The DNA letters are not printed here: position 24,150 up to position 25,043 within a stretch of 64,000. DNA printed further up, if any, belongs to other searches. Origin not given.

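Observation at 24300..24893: Split zymogen? C25 propeptide-like domain encoded as a separate downstream gene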

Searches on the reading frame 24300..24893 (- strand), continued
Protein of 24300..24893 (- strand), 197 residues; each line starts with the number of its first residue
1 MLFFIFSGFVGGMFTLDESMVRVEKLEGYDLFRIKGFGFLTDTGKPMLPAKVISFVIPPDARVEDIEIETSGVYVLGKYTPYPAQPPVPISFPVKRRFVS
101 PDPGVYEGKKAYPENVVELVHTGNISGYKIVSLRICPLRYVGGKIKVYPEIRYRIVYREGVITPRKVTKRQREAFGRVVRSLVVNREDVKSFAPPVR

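Call 58: search_protein_families(library=pfam, proteins=[P0010, P0008, P0007, P0012, P0025, P0141, P0116, P0152, P0095, P0020], max_evalue=0.001)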
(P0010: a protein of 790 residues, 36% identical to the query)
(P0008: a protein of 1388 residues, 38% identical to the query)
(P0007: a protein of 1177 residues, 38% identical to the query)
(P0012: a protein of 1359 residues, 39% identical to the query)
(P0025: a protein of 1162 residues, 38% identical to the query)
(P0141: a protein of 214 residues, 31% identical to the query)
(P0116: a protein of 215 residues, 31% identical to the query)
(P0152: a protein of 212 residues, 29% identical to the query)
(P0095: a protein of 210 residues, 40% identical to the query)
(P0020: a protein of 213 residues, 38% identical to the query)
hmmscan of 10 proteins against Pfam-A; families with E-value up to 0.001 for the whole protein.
P0010 (790 aa): 3 families
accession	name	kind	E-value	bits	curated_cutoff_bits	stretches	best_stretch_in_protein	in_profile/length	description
PF01364.23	Peptidase_C25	-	9.8e-56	190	23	1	220-595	1-374/374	Peptidase family C25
PF08126.16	Propeptide_C25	-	2.5e-10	40.3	22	1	42-177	44-177/205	Propeptide_C25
PF18962.6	Por_Secre_tail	-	9.9e-10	39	27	1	717-788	3-75/75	Secretion system C-terminal sorting domain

P0008 (1388 aa): 4 families
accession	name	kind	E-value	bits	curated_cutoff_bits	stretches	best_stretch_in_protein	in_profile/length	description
PF01364.23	Peptidase_C25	-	2.7e-53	182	23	1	207-579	1-374/374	Peptidase family C25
PF08126.16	Propeptide_C25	-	1.5e-10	41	22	1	27-157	44-172/205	Propeptide_C25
PF18962.6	Por_Secre_tail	-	1.6e-05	25.5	27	1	1300-1385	2-74/75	Secretion system C-terminal sorting domain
PF03785.20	Peptidase_C25_C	-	0.00058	20.1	25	0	625-668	33-75/79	Peptidase family C25, C terminal ig-like domain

P0007 (1177 aa): 4 families
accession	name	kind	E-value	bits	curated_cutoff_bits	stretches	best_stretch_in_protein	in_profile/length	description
PF01364.23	Peptidase_C25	-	6.5e-57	193.9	23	1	219-574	1-374/374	Peptidase family C25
PF08126.16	Propeptide_C25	-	4.1e-12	46.1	22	1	38-200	42-198/205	Propeptide_C25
PF18962.6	Por_Secre_tail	-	4.7e-06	27.2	27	1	1099-1174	3-74/75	Secretion system C-terminal sorting domain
PF23619.1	Ig_VWA7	-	0.00051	20.7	27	0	684-781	5-97/104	VWA7 Ig-like domain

P0012 (1359 aa): 4 families
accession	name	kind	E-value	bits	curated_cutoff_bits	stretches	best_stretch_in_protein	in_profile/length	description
PF01364.23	Peptidase_C25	-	1.5e-57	196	23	1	226-591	1-373/374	Peptidase family C25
PF18962.6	Por_Secre_tail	-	4.9e-13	49.6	27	1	1281-1357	1-75/75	Secretion system C-terminal sorting domain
PF03785.20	Peptidase_C25_C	-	3.6e-09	36.8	25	1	597-675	1-73/79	Peptidase family C25, C terminal ig-like domain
PF08126.16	Propeptide_C25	-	3.7e-07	29.9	22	1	39-178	40-177/205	Propeptide_C25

P0025 (1162 aa): 3 families
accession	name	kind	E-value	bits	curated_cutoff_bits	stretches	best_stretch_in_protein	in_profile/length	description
PF01364.23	Peptidase_C25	-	1.7e-42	146.4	23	1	220-565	1-372/374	Peptidase family C25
PF08126.16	Propeptide_C25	-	7.3e-15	55.1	22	1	35-176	39-177/205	Propeptide_C25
PF18962.6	Por_Secre_tail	-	0.0001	22.9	27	1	1085-1158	2-73/75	Secretion system C-terminal sorting domain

P0141 (214 aa): 1 family
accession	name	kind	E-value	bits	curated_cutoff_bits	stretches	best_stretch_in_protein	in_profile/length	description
PF08126.16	Propeptide_C25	-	7.2e-09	35.5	22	1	30-192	32-188/205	Propeptide_C25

P0116 (215 aa): 0 families

P0152 (212 aa): 1 family
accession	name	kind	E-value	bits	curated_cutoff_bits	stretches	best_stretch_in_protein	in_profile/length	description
PF08126.16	Propeptide_C25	-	1.9e-05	24.3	22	1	116-170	116-171/205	Propeptide_C25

P0095 (210 aa): 1 family
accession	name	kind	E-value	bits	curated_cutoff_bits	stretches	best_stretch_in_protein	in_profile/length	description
PF08126.16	Propeptide_C25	-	0.00021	20.9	22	1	57-173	56-174/205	Propeptide_C25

P0020 (213 aa): 1 family
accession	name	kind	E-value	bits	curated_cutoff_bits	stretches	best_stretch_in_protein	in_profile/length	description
PF08126.16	Propeptide_C25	-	1.5e-11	44.2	22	1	18-199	15-195/205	Propeptide_C25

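Call 66: search_protein_families(library=pfam, proteins=[P0043, P0017, L003:3294-6158:+, L043:915-5456:+, L002:1026-3932:+, L005:671-2278:+], max_evalue=0.001)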
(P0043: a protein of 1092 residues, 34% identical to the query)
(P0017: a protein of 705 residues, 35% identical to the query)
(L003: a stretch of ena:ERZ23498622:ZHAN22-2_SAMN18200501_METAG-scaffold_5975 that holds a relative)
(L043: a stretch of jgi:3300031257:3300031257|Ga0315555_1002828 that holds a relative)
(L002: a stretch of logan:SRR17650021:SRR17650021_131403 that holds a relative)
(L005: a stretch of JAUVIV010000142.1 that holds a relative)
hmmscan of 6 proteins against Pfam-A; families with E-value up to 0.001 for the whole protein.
P0043 (1092 aa): 4 families
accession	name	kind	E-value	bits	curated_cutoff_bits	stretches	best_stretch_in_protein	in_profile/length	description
PF01364.23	Peptidase_C25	-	2.3e-53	182.2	23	1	752-1084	2-346/374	Peptidase family C25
PF07705.17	CARDB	-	1.4e-08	35.3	22.7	1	651-736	16-100/101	CARDB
PF08126.16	Propeptide_C25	-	3.2e-08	33.4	22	1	46-207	44-199/205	Propeptide_C25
PF00431.26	CUB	-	7.4e-05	23.5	21.4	0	517-608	15-108/110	CUB domain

P0017 (705 aa): 4 families
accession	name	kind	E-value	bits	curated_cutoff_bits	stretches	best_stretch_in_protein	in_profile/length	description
PF01364.23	Peptidase_C25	-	4.4e-54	184.6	23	1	219-582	2-370/374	Peptidase family C25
PF08126.16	Propeptide_C25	-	1.3e-15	57.5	22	1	33-177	33-179/205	Propeptide_C25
PF18962.6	Por_Secre_tail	-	3.7e-07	30.8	27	1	611-684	1-62/75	Secretion system C-terminal sorting domain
PF13860.13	FlgD_ig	-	4e-06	27.2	27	1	627-683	19-72/79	FlgD Ig-like domain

L003:3294-6158:+ (954 aa): 4 families
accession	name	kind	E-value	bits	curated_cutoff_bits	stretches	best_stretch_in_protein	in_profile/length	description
PF01364.23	Peptidase_C25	-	9.5e-58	196.7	23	1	392-764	1-373/374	Peptidase family C25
PF07705.17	CARDB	-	9.9e-11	42.2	22.7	1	284-372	12-99/101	CARDB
PF18962.6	Por_Secre_tail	-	3.3e-08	34.1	27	1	883-952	8-75/75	Secretion system C-terminal sorting domain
PF03785.20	Peptidase_C25_C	-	0.00021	21.5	25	1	799-853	22-74/79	Peptidase family C25, C terminal ig-like domain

L043:915-5456:+ (1513 aa): 6 families
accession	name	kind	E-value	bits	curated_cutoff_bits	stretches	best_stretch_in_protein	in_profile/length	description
PF01364.23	Peptidase_C25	-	6.5e-53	180.7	23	1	670-1055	1-373/374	Peptidase family C25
PF07705.17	CARDB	-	4e-44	149.4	22.7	3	304-393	14-100/101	CARDB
PF18962.6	Por_Secre_tail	-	3.6e-08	34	27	1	1442-1509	8-73/75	Secretion system C-terminal sorting domain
PF09458.16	H_lectin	-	6.4e-05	23.4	24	0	1169-1215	2-53/67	H-type lectin domain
PF21633.3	MOV-10_Ig-like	-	0.00022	21.8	27.4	0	456-519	53-117/126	Helicase MOV-10, Ig-like domain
PF16158.11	N_BRCA1_IG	-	0.00044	21.2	28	0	54-122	8-89/108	Ig-like domain from next to BRCA1 gene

L002:1026-3932:+ (968 aa): 4 families
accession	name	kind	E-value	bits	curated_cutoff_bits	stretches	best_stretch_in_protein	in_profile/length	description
PF01364.23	Peptidase_C25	-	5.2e-55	187.6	23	1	495-858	2-374/374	Peptidase family C25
PF13860.13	FlgD_ig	-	1.6e-06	28.4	27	1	906-954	26-74/79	FlgD Ig-like domain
PF18962.6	Por_Secre_tail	-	1.6e-05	25.5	27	1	887-964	2-73/75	Secretion system C-terminal sorting domain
PF13088.12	BNR_2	-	0.00027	20.8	31.4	0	305-379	79-157/277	BNR repeat-like domain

L005:671-2278:+ (535 aa): 2 families
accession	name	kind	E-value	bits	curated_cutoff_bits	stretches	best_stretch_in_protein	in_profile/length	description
PF01364.23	Peptidase_C25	-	2.3e-51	175.7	23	1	71-427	3-373/374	Peptidase family C25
PF18962.6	Por_Secre_tail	-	1.1e-08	35.7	27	1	453-533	1-75/75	Secretion system C-terminal sorting domain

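Call 77: list_cluster_members(proteins=[P0001, P0020, P0035, P0067, P0095, P0098, P0113, P0116, P0141, P0152])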
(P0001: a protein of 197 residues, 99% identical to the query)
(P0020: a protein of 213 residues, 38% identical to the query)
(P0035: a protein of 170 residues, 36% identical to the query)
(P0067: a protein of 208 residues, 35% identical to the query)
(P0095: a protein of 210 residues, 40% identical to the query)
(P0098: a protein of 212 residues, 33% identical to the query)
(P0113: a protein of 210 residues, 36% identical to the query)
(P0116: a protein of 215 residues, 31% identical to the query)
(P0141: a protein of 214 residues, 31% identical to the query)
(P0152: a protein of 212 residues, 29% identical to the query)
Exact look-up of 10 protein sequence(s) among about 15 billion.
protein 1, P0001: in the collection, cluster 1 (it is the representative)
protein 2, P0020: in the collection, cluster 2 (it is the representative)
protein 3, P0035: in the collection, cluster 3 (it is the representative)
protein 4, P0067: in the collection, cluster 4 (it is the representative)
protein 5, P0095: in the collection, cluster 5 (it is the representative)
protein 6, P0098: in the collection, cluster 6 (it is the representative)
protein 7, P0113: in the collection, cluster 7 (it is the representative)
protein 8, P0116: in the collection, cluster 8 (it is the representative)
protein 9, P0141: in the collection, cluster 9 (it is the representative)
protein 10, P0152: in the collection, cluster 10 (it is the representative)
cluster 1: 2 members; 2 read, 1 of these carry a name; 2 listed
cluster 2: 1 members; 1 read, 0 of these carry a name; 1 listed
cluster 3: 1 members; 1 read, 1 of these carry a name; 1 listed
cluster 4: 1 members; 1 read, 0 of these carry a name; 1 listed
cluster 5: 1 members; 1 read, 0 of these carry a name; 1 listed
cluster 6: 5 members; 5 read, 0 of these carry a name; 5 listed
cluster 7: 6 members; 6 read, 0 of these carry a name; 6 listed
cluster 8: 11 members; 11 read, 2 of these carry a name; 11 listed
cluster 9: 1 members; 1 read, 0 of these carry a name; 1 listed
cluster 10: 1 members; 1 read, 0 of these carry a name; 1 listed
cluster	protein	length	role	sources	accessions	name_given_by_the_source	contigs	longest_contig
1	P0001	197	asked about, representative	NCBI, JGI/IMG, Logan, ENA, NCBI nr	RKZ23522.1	hypothetical protein DRQ18_00320 [bacterium] | MAG: hypothetical protein DRQ18_00320 [bacterium]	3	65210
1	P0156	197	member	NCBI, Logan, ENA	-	-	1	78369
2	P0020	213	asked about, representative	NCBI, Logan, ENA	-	-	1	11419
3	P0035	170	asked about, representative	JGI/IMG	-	hypothetical protein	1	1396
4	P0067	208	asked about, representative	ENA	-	-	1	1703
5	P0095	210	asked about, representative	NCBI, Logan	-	-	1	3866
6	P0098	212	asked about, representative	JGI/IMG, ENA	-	-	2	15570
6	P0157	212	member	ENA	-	-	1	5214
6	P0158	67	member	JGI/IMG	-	-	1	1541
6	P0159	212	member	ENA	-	-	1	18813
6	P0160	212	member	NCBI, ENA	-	-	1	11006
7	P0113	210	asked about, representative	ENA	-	-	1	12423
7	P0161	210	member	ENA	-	-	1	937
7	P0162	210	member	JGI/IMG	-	-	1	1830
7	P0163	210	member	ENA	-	-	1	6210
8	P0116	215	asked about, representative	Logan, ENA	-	-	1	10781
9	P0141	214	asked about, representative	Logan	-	-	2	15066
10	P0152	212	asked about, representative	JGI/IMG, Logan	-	-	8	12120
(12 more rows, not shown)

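Call 78: find_encoding_contigs(protein=P0098, flank=6000, max_places=2)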
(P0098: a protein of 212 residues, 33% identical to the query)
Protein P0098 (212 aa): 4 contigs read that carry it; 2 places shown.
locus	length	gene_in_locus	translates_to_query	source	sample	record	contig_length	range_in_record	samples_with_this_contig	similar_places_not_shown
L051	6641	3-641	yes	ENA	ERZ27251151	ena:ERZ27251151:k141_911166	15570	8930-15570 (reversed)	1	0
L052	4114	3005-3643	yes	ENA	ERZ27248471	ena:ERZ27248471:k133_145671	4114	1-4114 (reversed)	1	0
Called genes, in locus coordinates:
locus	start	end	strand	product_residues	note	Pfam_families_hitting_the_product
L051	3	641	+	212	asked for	PF08126:Propeptide_C25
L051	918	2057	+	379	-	PF03739:LptF_LptG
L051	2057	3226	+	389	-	-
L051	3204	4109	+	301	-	PF00009:GTP_EFTU, PF03193:RsgA_GTPase (faint), PF10662:PduV-EutP (weak), PF00350:Dynamin_N (faint), PF01926:MMR_HSR1, PF02421:FeoB_N, PF07650:KH_2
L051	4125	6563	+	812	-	PF17854:FtsK_alpha, PF01580:FtsK_SpoIIIE, PF12846:AAA_10 (faint), PF09397:FtsK_gamma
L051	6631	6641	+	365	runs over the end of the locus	PF19572:PorV, PF03687:UPF0164 (weak)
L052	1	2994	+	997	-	?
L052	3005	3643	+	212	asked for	PF08126:Propeptide_C25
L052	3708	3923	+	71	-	PF11146:DUF2905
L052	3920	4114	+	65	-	?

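Call 79: find_encoding_contigs(protein=P0020, flank=6000, max_places=2)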
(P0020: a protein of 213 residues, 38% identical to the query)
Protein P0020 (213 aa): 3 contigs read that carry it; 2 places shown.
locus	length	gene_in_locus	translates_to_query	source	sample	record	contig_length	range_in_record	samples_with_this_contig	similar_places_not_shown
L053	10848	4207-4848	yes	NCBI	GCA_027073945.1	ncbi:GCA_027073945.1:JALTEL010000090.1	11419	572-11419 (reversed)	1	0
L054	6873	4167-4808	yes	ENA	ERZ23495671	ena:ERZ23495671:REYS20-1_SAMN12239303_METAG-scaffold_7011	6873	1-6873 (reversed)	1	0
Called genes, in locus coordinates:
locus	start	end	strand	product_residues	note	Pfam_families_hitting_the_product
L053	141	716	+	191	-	PF00814:TsaD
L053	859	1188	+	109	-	-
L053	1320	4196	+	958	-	PF07705:CARDB, PF01364:Peptidase_C25, PF18962:Por_Secre_tail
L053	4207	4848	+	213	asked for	PF08126:Propeptide_C25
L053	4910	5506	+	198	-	-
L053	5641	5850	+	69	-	PF06902:Fer4_19 (weak), PF13459:Fer4_15, PF13370:Fer4_13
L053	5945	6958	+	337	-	PF01018:GTP1_OBG, PF01926:MMR_HSR1, PF02421:FeoB_N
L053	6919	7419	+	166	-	PF02985:HEAT (faint), PF13646:HEAT_2 (weak)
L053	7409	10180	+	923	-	PF17757:UvrB_inter, PF02559:CarD_TRCF_RID, PF00270:DEAD, PF04851:ResIII, PF00271:Helicase_C, PF03461:TRCF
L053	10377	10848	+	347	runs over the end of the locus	?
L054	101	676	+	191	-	PF00814:TsaD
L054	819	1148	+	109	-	-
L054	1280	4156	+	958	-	PF07705:CARDB, PF01364:Peptidase_C25, PF18962:Por_Secre_tail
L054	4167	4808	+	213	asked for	PF08126:Propeptide_C25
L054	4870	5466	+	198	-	-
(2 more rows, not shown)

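Call 80: find_encoding_contigs(protein=P0113, flank=6000, max_places=2)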
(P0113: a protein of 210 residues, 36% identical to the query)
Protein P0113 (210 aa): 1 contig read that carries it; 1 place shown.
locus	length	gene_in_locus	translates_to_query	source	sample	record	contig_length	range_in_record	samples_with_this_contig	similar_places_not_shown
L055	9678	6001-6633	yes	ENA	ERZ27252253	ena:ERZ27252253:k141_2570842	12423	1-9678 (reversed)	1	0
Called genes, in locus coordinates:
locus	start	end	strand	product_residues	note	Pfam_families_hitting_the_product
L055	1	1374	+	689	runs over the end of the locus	PF00801:PKD (faint), PF18911:PKD_4 (faint), PF13570:Beta-prop_ACSF4, PF13360:PQQ_2, PF25292:Beta-prop_CGLA (faint), PF13360:PQQ_2, PF13570:Beta-prop_ACSF4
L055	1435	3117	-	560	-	PF03063:Prismane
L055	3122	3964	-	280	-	PF00037:Fer4, PF12797:Fer4_2 (weak), PF12837:Fer4_6, PF12838:Fer4_7 (faint), PF13237:Fer4_10, PF14697:Fer4_21 (weak), PF13187:Fer4_9 (weak), PF27217:AF_0155, +2 more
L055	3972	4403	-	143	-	PF02082:Rrf2, PF03444:WHD_HrcA (weak)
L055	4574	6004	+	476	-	PF01364:Peptidase_C25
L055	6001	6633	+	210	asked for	PF08126:Propeptide_C25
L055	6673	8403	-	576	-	PF07602:DUF1565 (faint), PF22842:Pel9A-like_beta_helix, PF13229:Beta_helix, PF05048:NosD (weak)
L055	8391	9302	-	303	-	PF01545:Cation_efflux, PF16916:ZT_dimer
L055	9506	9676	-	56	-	?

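Call 81: find_encoding_contigs(protein=P0067, flank=3000, max_places=2)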
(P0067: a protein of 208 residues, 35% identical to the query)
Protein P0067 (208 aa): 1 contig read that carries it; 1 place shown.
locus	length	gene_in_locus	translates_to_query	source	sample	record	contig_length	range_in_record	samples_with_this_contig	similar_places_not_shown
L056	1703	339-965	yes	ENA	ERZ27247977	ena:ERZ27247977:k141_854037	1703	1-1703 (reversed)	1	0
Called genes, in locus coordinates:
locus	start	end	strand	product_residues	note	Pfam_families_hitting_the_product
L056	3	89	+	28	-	?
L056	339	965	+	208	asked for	PF08126:Propeptide_C25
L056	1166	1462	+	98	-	PF01364:Peptidase_C25 (weak)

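Call 82: find_encoding_contigs(protein=P0035, flank=3000, max_places=2)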
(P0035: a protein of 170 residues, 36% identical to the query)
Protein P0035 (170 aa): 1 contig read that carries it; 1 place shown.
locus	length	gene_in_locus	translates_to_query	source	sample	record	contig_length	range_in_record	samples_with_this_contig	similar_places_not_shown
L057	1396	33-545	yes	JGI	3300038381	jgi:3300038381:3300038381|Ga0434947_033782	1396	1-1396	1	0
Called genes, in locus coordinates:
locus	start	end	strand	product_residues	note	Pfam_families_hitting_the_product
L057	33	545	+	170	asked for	PF08126:Propeptide_C25 (weak)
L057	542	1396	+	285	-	?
